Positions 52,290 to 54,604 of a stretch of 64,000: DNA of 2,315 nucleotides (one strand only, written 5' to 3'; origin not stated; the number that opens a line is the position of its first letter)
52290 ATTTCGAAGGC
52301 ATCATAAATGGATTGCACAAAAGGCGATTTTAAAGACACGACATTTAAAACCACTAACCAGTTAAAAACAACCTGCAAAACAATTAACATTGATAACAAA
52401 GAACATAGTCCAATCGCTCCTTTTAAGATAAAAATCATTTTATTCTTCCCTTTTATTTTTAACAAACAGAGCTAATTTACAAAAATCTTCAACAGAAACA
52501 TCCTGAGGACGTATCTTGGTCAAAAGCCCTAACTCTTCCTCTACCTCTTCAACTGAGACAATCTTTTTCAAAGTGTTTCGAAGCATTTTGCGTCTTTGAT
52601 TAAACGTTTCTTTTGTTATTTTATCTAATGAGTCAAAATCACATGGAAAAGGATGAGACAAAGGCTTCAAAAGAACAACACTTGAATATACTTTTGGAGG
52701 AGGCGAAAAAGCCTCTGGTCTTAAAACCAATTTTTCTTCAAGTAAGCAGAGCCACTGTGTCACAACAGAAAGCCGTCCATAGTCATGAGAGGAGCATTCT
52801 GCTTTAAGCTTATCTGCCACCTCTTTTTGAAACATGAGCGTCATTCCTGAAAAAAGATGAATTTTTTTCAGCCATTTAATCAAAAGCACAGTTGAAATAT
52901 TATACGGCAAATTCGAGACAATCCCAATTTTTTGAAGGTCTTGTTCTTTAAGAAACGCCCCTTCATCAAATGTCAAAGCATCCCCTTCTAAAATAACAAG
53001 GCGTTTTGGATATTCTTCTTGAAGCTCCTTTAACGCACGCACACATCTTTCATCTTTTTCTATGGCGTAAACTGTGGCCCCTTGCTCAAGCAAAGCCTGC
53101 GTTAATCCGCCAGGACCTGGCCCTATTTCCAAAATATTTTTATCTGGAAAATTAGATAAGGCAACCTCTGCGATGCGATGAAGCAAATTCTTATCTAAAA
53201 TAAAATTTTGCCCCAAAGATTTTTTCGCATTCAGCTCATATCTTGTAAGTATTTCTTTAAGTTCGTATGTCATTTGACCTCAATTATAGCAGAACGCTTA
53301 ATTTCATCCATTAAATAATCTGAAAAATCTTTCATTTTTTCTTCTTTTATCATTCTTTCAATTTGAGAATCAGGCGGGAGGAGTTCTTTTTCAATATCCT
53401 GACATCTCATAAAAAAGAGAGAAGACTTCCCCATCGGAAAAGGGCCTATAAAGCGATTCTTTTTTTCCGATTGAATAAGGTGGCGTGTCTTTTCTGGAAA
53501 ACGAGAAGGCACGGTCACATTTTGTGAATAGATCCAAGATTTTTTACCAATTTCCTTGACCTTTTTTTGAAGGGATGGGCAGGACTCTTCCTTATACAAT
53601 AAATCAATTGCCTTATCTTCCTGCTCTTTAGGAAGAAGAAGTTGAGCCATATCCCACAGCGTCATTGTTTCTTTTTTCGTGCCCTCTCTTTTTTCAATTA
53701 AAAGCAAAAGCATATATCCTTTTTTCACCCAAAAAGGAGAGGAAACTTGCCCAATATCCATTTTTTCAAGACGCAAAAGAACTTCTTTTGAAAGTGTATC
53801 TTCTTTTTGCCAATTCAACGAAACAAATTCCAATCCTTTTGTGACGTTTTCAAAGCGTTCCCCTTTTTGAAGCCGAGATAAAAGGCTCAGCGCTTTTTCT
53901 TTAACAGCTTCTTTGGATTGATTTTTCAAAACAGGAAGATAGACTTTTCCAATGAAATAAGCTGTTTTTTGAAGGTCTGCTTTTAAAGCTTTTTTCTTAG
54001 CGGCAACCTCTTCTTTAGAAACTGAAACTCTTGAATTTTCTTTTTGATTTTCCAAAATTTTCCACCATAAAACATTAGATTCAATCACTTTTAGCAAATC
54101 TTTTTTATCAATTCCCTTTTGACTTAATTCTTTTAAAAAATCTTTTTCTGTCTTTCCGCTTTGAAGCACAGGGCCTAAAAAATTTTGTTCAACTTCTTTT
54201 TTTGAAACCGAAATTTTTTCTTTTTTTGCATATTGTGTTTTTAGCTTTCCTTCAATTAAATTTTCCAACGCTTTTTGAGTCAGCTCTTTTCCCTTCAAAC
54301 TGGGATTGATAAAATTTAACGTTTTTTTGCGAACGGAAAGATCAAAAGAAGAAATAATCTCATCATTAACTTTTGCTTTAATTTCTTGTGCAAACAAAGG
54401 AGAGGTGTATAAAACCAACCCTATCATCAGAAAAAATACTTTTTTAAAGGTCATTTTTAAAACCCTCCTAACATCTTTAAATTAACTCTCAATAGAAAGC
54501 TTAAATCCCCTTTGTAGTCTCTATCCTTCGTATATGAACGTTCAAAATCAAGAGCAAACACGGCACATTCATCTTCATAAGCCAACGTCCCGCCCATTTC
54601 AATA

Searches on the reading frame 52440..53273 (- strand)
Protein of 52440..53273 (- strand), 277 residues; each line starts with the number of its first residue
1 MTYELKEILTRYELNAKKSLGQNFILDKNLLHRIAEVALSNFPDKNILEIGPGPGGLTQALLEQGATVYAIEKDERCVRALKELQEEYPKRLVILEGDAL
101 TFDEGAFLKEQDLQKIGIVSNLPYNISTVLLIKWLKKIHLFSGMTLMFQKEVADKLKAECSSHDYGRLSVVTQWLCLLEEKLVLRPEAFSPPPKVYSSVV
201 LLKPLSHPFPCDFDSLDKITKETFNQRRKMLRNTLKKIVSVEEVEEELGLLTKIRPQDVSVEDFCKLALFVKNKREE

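Call 45: search_protein_families(library=pfam, proteins=[window:52440-53273:-], max_evalue=0.01)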
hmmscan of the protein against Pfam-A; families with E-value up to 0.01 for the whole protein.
window:52440-53273:- (277 aa): 7 families
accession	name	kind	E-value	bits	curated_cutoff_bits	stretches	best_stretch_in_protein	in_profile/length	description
PF00398.26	RrnaAD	-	2.7e-52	177.9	24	1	15-271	3-261/263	Ribosomal RNA adenine dimethylase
PF13489.12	Methyltransf_23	-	5.4e-05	23.4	27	1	30-81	9-60/164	Methyltransferase domain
PF13649.12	Methyltransf_25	-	0.00015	22.8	27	1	47-103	1-59/97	Methyltransferase domain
PF08241.18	Methyltransf_11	-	0.00059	20.9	21.2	1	48-107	1-61/95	Methyltransferase domain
PF05219.18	DREV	-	0.0013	18.3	26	1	5-84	52-135/265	DREV methyltransferase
PF08242.18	Methyltransf_12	-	0.0045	18.1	30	1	48-103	1-59/98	Methyltransferase domain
PF01728.25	FtsJ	-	0.0047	17.3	24.1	1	41-110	20-86/181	FtsJ-like methyltransferase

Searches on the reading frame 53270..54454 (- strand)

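Call 45: search_protein_families(library=pfam, proteins=[window:53270-54454:-], max_evalue=0.01)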
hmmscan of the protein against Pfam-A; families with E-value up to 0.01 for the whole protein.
window:53270-54454:- (394 aa): 5 families
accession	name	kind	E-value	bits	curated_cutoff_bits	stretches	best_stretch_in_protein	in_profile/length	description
PF13624.11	SurA_N_3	-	4e-08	33.7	27.2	1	27-132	42-160/162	SurA-like N-terminal domain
PF13145.12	Rotamase_2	-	7.7e-08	33.6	27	1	181-261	40-114/121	PPIC-type PPIASE domain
PF09312.16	SurA_N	-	0.00046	20.8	30.8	1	25-128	4-112/118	SurA N-terminal domain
PF00639.27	Rotamase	-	0.0063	17.9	21.7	1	178-253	12-96/97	PPIC-type PPIASE domain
PF13623.11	SurA_N_2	-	0.0066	16.8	28.5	0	26-94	43-121/145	SurA-like N-terminal domain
